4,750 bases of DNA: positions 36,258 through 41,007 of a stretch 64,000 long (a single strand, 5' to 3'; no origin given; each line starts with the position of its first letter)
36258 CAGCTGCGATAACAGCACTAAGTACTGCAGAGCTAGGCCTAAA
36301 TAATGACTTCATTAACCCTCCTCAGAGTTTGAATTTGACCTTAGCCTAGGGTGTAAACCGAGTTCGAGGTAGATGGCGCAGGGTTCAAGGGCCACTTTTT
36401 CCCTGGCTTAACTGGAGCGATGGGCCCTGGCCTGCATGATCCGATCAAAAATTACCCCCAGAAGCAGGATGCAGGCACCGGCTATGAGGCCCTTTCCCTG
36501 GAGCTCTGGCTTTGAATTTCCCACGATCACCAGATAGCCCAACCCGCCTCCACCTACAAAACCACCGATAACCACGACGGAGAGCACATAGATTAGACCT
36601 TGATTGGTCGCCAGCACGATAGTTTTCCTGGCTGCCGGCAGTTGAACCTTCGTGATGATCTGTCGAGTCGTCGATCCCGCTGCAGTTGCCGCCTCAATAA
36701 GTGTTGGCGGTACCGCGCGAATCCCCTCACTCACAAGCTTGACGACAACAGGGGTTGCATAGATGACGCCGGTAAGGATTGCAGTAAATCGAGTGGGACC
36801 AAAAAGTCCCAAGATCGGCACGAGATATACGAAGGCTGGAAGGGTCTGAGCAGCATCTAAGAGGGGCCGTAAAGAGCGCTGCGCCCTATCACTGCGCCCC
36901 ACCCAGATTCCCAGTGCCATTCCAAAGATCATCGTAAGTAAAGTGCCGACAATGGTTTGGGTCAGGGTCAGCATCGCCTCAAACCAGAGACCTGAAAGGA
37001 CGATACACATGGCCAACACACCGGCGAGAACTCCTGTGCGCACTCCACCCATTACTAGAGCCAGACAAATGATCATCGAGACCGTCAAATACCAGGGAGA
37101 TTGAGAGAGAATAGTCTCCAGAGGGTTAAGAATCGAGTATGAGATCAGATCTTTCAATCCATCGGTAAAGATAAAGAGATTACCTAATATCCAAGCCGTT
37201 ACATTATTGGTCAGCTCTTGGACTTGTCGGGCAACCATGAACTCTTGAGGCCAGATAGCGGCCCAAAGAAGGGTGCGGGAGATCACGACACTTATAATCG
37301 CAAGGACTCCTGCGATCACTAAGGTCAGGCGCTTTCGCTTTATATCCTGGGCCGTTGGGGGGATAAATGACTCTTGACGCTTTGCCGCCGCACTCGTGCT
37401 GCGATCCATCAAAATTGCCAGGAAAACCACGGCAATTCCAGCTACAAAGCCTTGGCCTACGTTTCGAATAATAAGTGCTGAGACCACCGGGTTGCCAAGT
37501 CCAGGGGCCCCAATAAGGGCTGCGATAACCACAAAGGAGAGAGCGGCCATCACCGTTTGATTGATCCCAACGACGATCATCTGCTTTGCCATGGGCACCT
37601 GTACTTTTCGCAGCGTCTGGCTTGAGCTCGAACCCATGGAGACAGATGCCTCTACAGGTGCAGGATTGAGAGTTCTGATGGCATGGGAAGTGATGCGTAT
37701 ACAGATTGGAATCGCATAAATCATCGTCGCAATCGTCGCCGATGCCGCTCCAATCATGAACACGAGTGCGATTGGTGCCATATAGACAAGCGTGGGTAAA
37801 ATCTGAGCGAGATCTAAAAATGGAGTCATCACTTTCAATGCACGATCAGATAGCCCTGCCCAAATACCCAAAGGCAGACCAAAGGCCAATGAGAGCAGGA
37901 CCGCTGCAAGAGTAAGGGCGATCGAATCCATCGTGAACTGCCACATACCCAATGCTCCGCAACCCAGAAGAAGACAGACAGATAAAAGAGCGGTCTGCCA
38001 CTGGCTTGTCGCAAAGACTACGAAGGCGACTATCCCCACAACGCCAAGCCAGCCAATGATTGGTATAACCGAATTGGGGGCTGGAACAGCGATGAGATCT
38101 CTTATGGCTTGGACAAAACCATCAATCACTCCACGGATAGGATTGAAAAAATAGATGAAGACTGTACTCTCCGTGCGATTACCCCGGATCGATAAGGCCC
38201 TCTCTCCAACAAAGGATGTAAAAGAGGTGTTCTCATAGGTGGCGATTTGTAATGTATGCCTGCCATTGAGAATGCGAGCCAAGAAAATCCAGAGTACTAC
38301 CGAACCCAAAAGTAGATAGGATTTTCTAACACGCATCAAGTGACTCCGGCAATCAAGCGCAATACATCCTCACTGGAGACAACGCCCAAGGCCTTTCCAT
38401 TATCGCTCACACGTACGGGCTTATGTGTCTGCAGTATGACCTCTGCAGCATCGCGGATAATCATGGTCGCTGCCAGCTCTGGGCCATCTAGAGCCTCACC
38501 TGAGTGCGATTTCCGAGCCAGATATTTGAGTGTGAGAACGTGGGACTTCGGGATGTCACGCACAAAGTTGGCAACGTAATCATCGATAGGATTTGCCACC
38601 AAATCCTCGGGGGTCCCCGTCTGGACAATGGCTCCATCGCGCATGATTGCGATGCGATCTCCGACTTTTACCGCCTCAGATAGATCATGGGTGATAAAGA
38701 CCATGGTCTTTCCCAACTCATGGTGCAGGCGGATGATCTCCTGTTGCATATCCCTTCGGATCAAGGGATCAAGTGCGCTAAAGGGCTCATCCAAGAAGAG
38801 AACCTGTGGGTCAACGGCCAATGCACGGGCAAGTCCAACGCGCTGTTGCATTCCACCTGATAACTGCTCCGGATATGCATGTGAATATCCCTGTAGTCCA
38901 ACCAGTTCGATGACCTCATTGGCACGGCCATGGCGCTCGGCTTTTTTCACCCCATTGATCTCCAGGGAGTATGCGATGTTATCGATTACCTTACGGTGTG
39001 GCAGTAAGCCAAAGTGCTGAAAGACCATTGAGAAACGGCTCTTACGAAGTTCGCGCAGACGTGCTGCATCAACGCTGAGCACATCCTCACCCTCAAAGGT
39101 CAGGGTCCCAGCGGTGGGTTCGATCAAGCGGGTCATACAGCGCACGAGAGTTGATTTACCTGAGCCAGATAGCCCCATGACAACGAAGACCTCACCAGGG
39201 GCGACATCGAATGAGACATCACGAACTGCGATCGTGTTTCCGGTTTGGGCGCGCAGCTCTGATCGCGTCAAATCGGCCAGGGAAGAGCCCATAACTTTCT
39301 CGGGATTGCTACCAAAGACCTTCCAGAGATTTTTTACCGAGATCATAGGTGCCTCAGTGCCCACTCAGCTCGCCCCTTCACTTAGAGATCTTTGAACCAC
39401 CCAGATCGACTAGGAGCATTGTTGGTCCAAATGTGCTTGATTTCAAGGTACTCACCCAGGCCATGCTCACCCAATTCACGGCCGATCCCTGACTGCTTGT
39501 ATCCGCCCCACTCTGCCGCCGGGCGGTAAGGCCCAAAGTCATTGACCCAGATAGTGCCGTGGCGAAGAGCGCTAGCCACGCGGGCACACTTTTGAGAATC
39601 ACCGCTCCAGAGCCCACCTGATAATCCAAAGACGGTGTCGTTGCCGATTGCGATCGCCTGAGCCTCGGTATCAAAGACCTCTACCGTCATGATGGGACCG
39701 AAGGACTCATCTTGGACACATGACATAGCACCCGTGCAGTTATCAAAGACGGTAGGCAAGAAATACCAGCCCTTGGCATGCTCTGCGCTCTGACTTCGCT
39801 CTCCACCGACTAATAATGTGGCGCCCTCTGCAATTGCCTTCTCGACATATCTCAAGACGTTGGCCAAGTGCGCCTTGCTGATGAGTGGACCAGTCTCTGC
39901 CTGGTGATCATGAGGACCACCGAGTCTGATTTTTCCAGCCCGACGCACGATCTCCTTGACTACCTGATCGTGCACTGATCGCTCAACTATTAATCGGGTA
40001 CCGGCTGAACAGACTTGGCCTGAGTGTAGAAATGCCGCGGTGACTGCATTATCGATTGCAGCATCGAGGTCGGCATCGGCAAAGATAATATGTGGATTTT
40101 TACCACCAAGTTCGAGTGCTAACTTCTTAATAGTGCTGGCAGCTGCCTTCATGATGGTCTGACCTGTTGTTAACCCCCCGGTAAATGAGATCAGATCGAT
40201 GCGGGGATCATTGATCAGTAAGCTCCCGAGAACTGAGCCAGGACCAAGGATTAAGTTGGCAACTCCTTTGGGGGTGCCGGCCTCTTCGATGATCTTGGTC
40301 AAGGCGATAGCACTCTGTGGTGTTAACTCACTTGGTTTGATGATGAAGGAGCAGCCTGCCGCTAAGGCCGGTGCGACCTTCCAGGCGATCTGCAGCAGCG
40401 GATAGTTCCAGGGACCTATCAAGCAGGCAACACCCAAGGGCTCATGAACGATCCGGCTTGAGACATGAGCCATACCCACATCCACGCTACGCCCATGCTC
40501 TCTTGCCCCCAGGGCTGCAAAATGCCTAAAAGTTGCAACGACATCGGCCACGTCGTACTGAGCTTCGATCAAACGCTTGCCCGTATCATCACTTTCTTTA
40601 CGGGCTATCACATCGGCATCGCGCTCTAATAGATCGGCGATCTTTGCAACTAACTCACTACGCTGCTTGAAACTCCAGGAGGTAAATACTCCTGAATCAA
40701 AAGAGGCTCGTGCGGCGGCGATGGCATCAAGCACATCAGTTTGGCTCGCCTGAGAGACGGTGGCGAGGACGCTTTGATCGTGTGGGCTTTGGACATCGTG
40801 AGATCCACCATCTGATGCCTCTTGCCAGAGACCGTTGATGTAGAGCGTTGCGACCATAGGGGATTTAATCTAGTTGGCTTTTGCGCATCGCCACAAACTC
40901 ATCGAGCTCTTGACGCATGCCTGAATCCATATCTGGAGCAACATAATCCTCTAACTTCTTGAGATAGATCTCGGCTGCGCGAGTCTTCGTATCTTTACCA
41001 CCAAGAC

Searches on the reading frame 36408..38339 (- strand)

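Call 7: search_protein_families(library=pfam, proteins=[window:36408-38339:-])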
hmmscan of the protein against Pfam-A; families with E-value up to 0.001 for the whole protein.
window:36408-38339:- (643 aa): 1 family
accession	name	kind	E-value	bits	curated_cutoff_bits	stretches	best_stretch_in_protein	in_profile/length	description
PF00528.27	BPD_transp_1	-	5.3e-39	134.3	26.4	2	473-637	1-177/184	Binding-protein-dependent transport system inner membrane component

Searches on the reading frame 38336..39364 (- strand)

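Call 7: search_protein_families(library=pfam, proteins=[window:38336-39364:-])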
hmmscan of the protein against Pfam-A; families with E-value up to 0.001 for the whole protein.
window:38336-39364:- (342 aa): 5 families
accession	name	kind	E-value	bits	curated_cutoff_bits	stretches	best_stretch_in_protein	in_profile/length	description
PF00005.33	ABC_tran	-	1.2e-33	117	25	1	48-195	2-136/137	ABC transporter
PF13304.12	AAA_21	-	2.7e-07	31.4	27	1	163-228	233-300/304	AAA domain, putative AbiEii toxin, Type IV TA system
PF13191.12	AAA_16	-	0.00017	22.6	32.6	1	56-97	24-63/167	AAA ATPase domain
PF13555.12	AAA_29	-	0.00025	21.2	27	1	50-85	15-50/61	P-loop containing region of AAA domain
PF00571.33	CBS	-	0.00087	20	24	0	300-339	15-56/57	CBS domain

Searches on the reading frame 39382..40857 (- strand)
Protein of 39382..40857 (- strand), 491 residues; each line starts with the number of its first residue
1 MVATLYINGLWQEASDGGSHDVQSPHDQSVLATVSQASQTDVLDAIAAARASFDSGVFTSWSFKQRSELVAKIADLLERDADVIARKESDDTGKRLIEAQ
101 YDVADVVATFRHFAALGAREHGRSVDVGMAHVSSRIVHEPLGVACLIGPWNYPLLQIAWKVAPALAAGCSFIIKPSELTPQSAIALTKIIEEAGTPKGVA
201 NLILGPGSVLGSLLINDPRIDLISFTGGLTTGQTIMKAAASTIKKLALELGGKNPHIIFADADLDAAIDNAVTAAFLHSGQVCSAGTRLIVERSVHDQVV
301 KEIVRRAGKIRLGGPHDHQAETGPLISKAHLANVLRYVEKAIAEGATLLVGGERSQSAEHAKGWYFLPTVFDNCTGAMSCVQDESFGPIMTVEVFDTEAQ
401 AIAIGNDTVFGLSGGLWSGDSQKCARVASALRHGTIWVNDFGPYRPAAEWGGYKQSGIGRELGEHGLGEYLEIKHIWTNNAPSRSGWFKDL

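Call 4: search_protein_families(library=pfam, proteins=[window:39382-40857:-])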
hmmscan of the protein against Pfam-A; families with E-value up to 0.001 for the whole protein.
window:39382-40857:- (491 aa): 1 family
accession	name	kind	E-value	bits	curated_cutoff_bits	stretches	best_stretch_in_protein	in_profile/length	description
PF00171.27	Aldedh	-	3.4e-159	530.7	23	1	11-476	1-461/461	Aldehyde dehydrogenase family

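Call 5: search_protein_families(library=ncbifam, proteins=[window:39382-40857:-])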
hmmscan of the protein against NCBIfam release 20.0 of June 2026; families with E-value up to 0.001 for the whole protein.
window:39382-40857:- (491 aa): 43 families (the best 25 are shown)
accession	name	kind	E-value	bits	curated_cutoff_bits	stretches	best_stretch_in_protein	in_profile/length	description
TIGR01804.1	BADH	equivalog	3.4e-162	540.2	668.6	1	6-474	1-467/467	betaine-aldehyde dehydrogenase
NF009725.0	PRK13252.1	equivalog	6.5e-134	447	593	1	3-479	7-480/488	betaine-aldehyde dehydrogenase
NF010000.0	PRK13473.1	subfamily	7.6e-133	443.6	615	1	3-479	3-473/475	aminobutyraldehyde dehydrogenase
TIGR02299.1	HpaE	equivalog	1.2e-127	426.4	638.35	1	5-478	3-476/488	5-carboxymethyl-2-hydroxymuconate semialdehyde dehydrogenase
NF045736.1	PaDhStyDRhodo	equivalog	2.9e-125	418.5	800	1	3-472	3-471/479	phenylacetaldehyde dehydrogenase StyD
TIGR03216.1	OH_muco_semi_DH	equivalog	2.7e-120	402.2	693.25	1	6-476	4-477/481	2-hydroxymuconic semialdehyde dehydrogenase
NF045735.1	PaDhStyDPseudo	equivalog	7.2e-111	371.2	850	1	4-476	4-479/483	phenylacetaldehyde dehydrogenase StyD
TIGR01780.1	SSADH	subfamily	6.1e-110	368.2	646.35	1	23-474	2-448/448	succinate-semialdehyde dehydrogenase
NF050026.1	AcaldDHExaC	equivalog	8.4e-107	357.8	900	1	6-488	19-503/503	acetaldehyde dehydrogenase ExaC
NF006916.0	PRK09407.1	equivalog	2.9e-104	349.6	521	1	13-478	29-492/526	succinic semialdehyde dehydrogenase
TIGR04284.1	aldehy_Rv0768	hypoth_equivalog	9.4e-103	344.7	775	1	4-478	2-478/480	aldehyde dehydrogenase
NF042993.1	AlphKGSA_gudD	equivalog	6.7e-102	341.7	770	1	5-476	6-478/481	alpha-ketoglutaric semialdehyde dehydrogenase GucD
NF052305.1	DioxValDhHalo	equivalog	4.2e-100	335.9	750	1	5-479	7-482/483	2,5-dioxovalerate dehydrogenase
NF040648.1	lactal_redase_Meth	equivalog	2.2e-99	333.6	650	1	6-476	2-460/463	lactaldehyde dehydrogenase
TIGR03374.1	ABALDH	equivalog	6.1e-99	332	909.3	1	5-477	4-470/472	aminobutyraldehyde dehydrogenase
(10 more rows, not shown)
